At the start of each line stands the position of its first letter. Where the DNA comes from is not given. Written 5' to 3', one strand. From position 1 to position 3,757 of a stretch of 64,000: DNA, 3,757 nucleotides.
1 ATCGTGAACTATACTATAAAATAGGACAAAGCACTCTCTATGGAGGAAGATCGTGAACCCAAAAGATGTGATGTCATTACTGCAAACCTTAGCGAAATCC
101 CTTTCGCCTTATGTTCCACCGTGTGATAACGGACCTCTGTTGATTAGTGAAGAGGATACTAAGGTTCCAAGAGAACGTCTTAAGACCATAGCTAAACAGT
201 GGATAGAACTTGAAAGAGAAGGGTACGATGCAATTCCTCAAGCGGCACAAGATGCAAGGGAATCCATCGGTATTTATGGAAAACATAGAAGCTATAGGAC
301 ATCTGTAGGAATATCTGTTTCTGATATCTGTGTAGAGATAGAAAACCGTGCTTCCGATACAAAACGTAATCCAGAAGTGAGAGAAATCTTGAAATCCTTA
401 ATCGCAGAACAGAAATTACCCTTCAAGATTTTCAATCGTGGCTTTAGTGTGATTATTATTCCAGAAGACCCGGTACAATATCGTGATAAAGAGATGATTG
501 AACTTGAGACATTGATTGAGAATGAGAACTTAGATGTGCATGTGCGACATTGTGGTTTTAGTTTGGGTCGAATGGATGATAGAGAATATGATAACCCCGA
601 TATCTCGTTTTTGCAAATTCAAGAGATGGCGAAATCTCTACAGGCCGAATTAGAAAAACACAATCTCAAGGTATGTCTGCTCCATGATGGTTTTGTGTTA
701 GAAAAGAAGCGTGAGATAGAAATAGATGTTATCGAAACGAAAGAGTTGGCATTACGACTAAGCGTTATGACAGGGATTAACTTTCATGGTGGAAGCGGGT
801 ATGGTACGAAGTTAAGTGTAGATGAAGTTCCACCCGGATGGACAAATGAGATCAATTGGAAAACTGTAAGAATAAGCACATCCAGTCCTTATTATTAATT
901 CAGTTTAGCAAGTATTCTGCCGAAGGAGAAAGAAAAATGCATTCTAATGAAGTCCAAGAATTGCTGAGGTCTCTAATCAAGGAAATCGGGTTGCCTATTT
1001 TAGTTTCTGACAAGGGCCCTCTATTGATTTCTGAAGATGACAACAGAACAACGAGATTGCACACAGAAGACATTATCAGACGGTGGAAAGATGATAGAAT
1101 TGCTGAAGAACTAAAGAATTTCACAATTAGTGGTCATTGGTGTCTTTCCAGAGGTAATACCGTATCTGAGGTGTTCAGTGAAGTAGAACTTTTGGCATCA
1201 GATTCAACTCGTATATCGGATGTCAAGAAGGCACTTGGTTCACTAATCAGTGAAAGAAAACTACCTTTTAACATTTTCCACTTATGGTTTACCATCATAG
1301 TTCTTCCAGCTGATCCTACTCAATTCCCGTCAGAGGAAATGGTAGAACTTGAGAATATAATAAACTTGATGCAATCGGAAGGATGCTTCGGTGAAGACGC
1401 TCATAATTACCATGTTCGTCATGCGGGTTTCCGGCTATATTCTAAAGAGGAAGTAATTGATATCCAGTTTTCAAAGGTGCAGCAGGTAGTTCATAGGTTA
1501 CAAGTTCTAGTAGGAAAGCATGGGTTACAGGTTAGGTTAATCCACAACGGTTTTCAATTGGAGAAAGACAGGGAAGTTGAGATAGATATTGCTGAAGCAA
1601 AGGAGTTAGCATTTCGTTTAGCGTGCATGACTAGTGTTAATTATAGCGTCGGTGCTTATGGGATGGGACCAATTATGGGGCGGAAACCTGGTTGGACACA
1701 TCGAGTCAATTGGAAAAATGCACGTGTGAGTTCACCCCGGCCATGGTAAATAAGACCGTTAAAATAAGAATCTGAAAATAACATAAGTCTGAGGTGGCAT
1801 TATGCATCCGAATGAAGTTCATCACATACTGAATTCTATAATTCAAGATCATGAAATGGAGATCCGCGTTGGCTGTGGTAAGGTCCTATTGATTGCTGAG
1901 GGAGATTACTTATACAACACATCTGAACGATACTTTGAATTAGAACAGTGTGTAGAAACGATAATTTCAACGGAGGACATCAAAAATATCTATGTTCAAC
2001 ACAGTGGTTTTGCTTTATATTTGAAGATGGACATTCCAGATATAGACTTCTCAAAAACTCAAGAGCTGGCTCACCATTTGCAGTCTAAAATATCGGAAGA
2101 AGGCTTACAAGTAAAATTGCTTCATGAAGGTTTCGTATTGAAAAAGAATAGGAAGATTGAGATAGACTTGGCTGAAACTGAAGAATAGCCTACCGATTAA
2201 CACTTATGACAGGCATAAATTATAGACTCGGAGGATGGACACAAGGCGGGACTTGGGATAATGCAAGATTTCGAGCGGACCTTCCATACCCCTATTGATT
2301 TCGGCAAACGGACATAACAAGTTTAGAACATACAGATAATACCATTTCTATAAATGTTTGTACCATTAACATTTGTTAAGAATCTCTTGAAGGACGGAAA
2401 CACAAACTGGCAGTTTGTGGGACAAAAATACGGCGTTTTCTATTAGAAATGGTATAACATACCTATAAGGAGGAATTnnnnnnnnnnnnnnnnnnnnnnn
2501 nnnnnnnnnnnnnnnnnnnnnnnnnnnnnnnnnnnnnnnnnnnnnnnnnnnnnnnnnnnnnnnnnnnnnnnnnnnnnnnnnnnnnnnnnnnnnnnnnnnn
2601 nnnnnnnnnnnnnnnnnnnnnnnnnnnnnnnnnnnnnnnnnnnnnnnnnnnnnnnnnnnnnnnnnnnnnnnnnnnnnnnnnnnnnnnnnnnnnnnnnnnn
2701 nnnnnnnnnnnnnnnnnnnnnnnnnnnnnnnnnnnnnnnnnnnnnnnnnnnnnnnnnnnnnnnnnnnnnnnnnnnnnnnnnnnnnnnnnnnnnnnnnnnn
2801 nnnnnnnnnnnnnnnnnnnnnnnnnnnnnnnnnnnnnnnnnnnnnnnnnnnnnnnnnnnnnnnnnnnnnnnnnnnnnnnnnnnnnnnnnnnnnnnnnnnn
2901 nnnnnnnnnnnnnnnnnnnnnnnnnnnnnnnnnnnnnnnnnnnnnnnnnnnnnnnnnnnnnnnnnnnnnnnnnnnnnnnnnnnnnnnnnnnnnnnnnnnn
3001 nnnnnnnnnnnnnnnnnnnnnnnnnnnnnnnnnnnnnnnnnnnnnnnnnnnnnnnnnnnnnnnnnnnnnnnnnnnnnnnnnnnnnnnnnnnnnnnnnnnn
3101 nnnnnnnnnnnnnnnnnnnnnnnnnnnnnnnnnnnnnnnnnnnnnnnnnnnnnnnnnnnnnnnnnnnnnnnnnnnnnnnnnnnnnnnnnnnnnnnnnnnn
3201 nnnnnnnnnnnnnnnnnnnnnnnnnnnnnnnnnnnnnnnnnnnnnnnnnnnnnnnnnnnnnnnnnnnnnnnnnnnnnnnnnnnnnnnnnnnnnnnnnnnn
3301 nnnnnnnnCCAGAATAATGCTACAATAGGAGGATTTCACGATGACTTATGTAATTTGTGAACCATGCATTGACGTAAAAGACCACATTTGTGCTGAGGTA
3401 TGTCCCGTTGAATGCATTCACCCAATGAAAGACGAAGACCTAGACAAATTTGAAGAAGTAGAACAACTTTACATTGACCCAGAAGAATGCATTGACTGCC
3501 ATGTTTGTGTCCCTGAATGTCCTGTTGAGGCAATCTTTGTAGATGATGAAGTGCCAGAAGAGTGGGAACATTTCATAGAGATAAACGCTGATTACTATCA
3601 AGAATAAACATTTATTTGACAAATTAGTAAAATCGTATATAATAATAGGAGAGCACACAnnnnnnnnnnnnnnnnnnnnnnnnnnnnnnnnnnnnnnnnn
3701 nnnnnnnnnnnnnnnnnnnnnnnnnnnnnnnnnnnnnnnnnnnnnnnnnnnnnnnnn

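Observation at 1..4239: Tandem amplification: four paralogues of an unknown ~280-aa family, one frameshifted, followed by three tandem FdxA-type 7Fe ferredoxin genes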

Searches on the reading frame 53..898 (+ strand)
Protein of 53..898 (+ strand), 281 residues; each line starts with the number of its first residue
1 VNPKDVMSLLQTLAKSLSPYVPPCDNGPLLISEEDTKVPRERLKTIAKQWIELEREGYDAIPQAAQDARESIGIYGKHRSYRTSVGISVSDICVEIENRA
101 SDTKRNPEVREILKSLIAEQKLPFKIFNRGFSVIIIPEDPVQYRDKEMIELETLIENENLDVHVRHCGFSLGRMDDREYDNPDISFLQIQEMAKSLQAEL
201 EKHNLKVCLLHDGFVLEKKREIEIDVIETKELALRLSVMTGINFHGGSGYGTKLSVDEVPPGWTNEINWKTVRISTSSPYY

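Call 3: search_protein_families(library=pfam, proteins=[window:53-898:+], max_evalue=0.1)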
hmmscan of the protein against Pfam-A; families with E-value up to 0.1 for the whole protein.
window:53-898:+ (281 aa): 0 families

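Call 9: search_protein_families(library=ncbifam, proteins=[window:53-898:+], max_evalue=0.1)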
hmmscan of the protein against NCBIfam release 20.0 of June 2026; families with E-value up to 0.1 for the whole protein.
window:53-898:+ (281 aa): 1 family
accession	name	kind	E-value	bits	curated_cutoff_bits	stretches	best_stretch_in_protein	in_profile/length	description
NF053765.1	AntSigFFinGp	equivalog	0.031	14.7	95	0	163-192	6-35/76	anti-sigma-F factor Fin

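Call 10: search_protein_families(library=phrogs, proteins=[window:53-898:+], max_evalue=0.1)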
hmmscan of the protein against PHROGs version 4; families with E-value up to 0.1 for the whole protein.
window:53-898:+ (281 aa): 1 family
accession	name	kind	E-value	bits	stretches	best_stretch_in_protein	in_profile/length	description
phrog_25309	-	unknown function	0.061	14.4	0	74-96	6-28/39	-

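Call 11: search_solved_structures(query=A1, max_evalue=10)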
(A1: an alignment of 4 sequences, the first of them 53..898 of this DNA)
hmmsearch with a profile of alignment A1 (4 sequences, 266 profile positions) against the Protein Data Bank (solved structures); distinct sequences matched with E-value up to 10: 7.
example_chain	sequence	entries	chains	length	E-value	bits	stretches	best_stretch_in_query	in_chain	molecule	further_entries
7zu0_F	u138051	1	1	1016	0.004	19.7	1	45-146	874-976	Vacuolar protein sorting-associated protein 41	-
2yy8_A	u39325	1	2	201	0.019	17.5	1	25-86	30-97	UPF0106 protein PH0461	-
9l9p_B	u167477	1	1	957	0.27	13.7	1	52-90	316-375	Tape measure protein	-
4b4y_A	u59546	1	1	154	0.35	13.3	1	42-115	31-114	NEUROGLOBIN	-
4u1c_C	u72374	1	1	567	1.2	11.5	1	95-140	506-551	Eukaryotic translation initiation factor 3 subunit C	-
3jap_p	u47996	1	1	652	1.6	11.1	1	95-140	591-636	eIF3c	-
6fyx_q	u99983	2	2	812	3.6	10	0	95-140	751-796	eIF3c,eIF3c | eIF3c,Eukaryotic translation initiation factor 3 subunit C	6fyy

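Call 61: search_protein_families(library=padloc, proteins=[window:53-898:+], max_evalue=0.1)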
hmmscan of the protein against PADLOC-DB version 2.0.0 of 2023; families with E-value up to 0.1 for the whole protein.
window:53-898:+ (281 aa): 0 families

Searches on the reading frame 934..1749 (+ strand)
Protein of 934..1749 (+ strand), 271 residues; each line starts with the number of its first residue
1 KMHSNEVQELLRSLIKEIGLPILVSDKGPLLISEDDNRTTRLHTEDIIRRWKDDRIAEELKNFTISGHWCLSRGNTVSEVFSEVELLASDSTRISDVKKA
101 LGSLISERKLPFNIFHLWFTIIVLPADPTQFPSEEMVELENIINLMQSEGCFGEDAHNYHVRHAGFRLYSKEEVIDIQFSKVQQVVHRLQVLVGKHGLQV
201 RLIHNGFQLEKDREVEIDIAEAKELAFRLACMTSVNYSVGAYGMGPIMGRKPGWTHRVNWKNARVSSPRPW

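Call 3: search_protein_families(library=pfam, proteins=[window:934-1749:+], max_evalue=0.1)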
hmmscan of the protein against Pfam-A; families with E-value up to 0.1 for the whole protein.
window:934-1749:+ (271 aa): 1 family
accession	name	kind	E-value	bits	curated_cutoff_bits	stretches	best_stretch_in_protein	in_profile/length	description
PF05775.19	AfaD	-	0.087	13.6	30.8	0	156-217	15-72/104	Enterobacteria AfaD invasin protein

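Call 9: search_protein_families(library=ncbifam, proteins=[window:934-1749:+], max_evalue=0.1)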
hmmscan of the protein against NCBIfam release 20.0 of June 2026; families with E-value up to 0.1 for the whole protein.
window:934-1749:+ (271 aa): 1 family
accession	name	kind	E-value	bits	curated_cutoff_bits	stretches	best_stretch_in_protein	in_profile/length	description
NF011768.0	PRK15222.1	equivalog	0.039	13.9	213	1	158-211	61-110/156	putative pilin structural protein SafD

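Call 10: search_protein_families(library=phrogs, proteins=[window:934-1749:+], max_evalue=0.1)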
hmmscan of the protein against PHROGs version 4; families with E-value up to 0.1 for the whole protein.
window:934-1749:+ (271 aa): 0 families

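Call 61: search_protein_families(library=padloc, proteins=[window:934-1749:+], max_evalue=0.1)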
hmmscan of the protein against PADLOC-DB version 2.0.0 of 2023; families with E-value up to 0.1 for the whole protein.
window:934-1749:+ (271 aa): 0 families

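Call 105: predict_structure(alignment_id=A12)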
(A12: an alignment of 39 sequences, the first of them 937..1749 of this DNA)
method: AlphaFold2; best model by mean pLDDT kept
length: 270 residues; sequences in the alignment: 39
mean_pLDDT: 89.9   pTM: 0.86
mean pLDDT of the five models: 89.9, 88.9, 87.2, 84.1, 83.8
residues with pLDDT >= 90: 191; 70-90: 71; 50-70: 8; < 50: 0
segments of 3 or more residues with pLDDT < 50: none
pLDDT, mean of each block of 10 residues (from residue 1): 93 96 92 91 90 76 70 91 94 95 96 94 84 91 92 82 91 81 97 94 95 92 96 92 83 91 88
secondary structure, 60 per line:
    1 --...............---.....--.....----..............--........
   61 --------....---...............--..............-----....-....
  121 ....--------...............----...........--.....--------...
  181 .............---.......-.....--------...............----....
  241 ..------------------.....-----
elements in order: H3-17 E21-25 E28-32 H37-50 H53-60 E69-72 H76-90 H93-106 E112-115 E117-124 H133-147 H152-157 E158-162 E165-169 H178-193 E197-203 E205-209 H218-232 E237-242 E261-265

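Call 107: fold_search(model_id=the predicted structure, library=pdb)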
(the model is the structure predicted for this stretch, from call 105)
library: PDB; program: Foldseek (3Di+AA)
matches with E <= 10: 407; with E <= 0.001: 0
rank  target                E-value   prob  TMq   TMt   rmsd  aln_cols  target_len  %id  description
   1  3b49                  3.6e-03  0.28  0.16  0.20  16.0       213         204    8  Crystal structure of an uncharacterized conserved protein from Listeria innocua (released 2007-11-13)
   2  2zho_B                1.3e-02  0.54  0.20  0.30  11.8       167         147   11  Crystal structure of the regulatory subunit of aspartate kinase from Thermus thermophilus (ligand free form) (released 2009-02-17)
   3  6mx1_A                3.4e-02  0.38  0.21  0.29  12.8       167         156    8  The crystal structure of the regulatory domain of aspartokinase in the bifunctional aspartokinase/homoserine dehydroge (released 2018-11-07)
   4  2dt9_A                4.4e-02  0.33  0.21  0.29  12.4       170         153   11  Crystal structure of the regulatory subunit of aspartate kinase from Thermus flavus (released 2007-07-17)
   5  6mx1_B                5.7e-02  0.30  0.21  0.29  12.1       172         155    8  The crystal structure of the regulatory domain of aspartokinase in the bifunctional aspartokinase/homoserine dehydroge (released 2018-11-07)
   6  3rgc_A                6.8e-02  0.07  0.14  0.15  21.3       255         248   12  The virulence factor PEB4 and the periplasmic protein Cj1289 are two structurally related SurA-like chaperones in the  (released 2011-04-27)
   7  2zho_C                8.8e-02  0.25  0.21  0.31  11.9       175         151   11  Crystal structure of the regulatory subunit of aspartate kinase from Thermus thermophilus (ligand free form) (released 2009-02-17)
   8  3n5f_A                9.4e-02  0.12  0.14  0.11  15.1       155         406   15  Crystal Structure of L-N-carbamoylase from Geobacillus stearothermophilus CECT43 (released 2011-05-25)
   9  2zho_A                1.0e-01  0.25  0.21  0.32  11.8       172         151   10  Crystal structure of the regulatory subunit of aspartate kinase from Thermus thermophilus (ligand free form) (released 2009-02-17)
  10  2zho_D                1.5e-01  0.18  0.21  0.31  12.1       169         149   11  Crystal structure of the regulatory subunit of aspartate kinase from Thermus thermophilus (ligand free form) (released 2009-02-17)
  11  2zho_F                2.2e-01  0.15  0.21  0.31  11.8       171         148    9  Crystal structure of the regulatory subunit of aspartate kinase from Thermus thermophilus (ligand free form) (released 2009-02-17)
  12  3r7w_A                3.1e-01  0.07  0.15  0.14  17.9       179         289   13  Crystal Structure of Gtr1p-Gtr2p complex (released 2011-08-24)
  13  1kwm_A                3.1e-01  0.06  0.12  0.09  15.1       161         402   12  Human procarboxypeptidase B: Three-dimensional structure and implications for thrombin-activatable fibrinolysis inhibi (released 2002-06-05)
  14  5wx8_A                3.3e-01  0.05  0.11  0.16  15.0       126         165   11  Human herpesvirus 6A immediate early protein 2 C-terminal domain (released 2017-08-02)
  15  1zpv_C                3.7e-01  0.18  0.15  0.39  12.2        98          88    8  ACT domain protein from Streptococcus pneumoniae (released 2005-06-28)
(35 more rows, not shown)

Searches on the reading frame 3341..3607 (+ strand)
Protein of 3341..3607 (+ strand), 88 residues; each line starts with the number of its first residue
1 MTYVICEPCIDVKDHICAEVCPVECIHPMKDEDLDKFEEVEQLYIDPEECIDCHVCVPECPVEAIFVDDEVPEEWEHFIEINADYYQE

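Call 3: search_protein_families(library=pfam, proteins=[window:3341-3607:+], max_evalue=0.1)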
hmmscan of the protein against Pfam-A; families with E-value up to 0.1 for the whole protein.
window:3341-3607:+ (88 aa): 12 families
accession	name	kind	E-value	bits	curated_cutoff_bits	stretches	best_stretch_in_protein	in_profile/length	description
PF00037.32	Fer4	-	1.1e-08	35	21.1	1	44-65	2-23/24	4Fe-4S binding domain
PF12838.12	Fer4_7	-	1.5e-07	32.2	27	1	16-64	7-52/52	4Fe-4S dicluster domain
PF13187.11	Fer4_9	-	5.3e-06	26.8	27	1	16-65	7-52/52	4Fe-4S dicluster domain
PF13237.11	Fer4_10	-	7.7e-06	26.2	25.5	2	43-62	2-21/53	4Fe-4S dicluster domain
PF13484.11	Fer4_16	-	2e-05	25.7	30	1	49-68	1-20/66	4Fe-4S double cluster binding domain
PF12797.12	Fer4_2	-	7.5e-05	22.9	24.5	1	44-62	4-22/22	4Fe-4S binding domain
PF14697.11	Fer4_21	-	0.00011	22.6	35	1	45-65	36-57/59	4Fe-4S dicluster domain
PF25160.1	LdpA_Fe-S-bd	-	0.0023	18.1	27.6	1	17-65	9-43/49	LdpA Fe-S cluster-binding domain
PF12837.12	Fer4_6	-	0.0026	18.1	25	1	44-65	3-24/24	4Fe-4S binding domain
PF12800.12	Fer4_4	-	0.0036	18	24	1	47-62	1-16/17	4Fe-4S binding domain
PF13183.11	Fer4_8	-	0.034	15.1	27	1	48-64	3-19/68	4Fe-4S dicluster domain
PF13534.11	Fer4_17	-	0.035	15.1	22.2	1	49-65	1-17/61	4Fe-4S dicluster domain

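Call 9: search_protein_families(library=ncbifam, proteins=[window:3341-3607:+], max_evalue=0.1)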
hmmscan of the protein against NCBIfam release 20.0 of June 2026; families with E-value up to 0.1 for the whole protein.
window:3341-3607:+ (88 aa): 72 families (the best 25 are shown)
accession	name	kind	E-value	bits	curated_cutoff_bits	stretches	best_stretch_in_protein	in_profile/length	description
NF045480.1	FdxA_Actino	equivalog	6.6e-23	81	125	1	1-87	1-77/107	ferredoxin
NF045490.1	FdxA_Protbact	equivalog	8.4e-20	71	135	1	1-86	1-76/104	ferredoxin FdxA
NF058577.1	FdxA_fam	equivalog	8.6e-11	41.9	65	2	1-64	1-52/52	4Fe-4S ferredoxin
TIGR01971.1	NuoI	subfamily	6.5e-08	32.2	113.05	1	9-69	44-102/121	NADH-quinone oxidoreductase, chain I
NF033683.1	di_4Fe-4S_YfhL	equivalog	4.5e-07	30.1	86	1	48-71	7-30/80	YfhL family 4Fe-4S dicluster ferredoxin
NF004536.0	PRK05888.1-1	equivalog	5.8e-07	29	212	1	14-68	63-117/180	NADH-quinone oxidoreductase subunit NuoI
NF042909.1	FMH_DH_FwdF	exception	1.6e-06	27.5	375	1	7-66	138-196/336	tungsten-dependent formylmethanofuran dehydrogenase subunit FwdF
TIGR04105.1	FeFe_hydrog_B1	subfamily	1.2e-05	24.2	450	1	3-66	107-160/462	monomeric [FeFe] hydrogenase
NF040864.1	HgcB_ferredoxin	equivalog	1.8e-05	24.4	99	1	9-71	16-67/93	mercury methylation ferredoxin HgcB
TIGR01944.1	rnfB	subfamily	3.1e-05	23.6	68.7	1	31-66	96-131/190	RnfABCDGE type electron transport complex subunit B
NF045874.1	Vhu_polyferre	exception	3.4e-05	22.8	600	1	15-70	93-150/381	F420-non-reducing hydrogenase associated-polyferredoxin VhuB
TIGR02512.1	FeFe_hydrog_A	subfamily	4.4e-05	22.5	405.95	1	5-77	11-79/375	[FeFe] hydrogenase, group A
NF038196.1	ferrodoxin_EFR1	subfamily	0.00011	22.3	75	1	39-73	176-209/242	EFR1 family ferrodoxin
NF004540.0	PRK05888.2-1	equivalog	0.00014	21.4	215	1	6-69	43-107/139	NADH-quinone oxidoreductase subunit NuoI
TIGR02951.1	DMSO_dmsB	equivalog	0.00016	21.8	214.1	1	2-69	57-116/161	DMSO/selenate family reductase complex B subunit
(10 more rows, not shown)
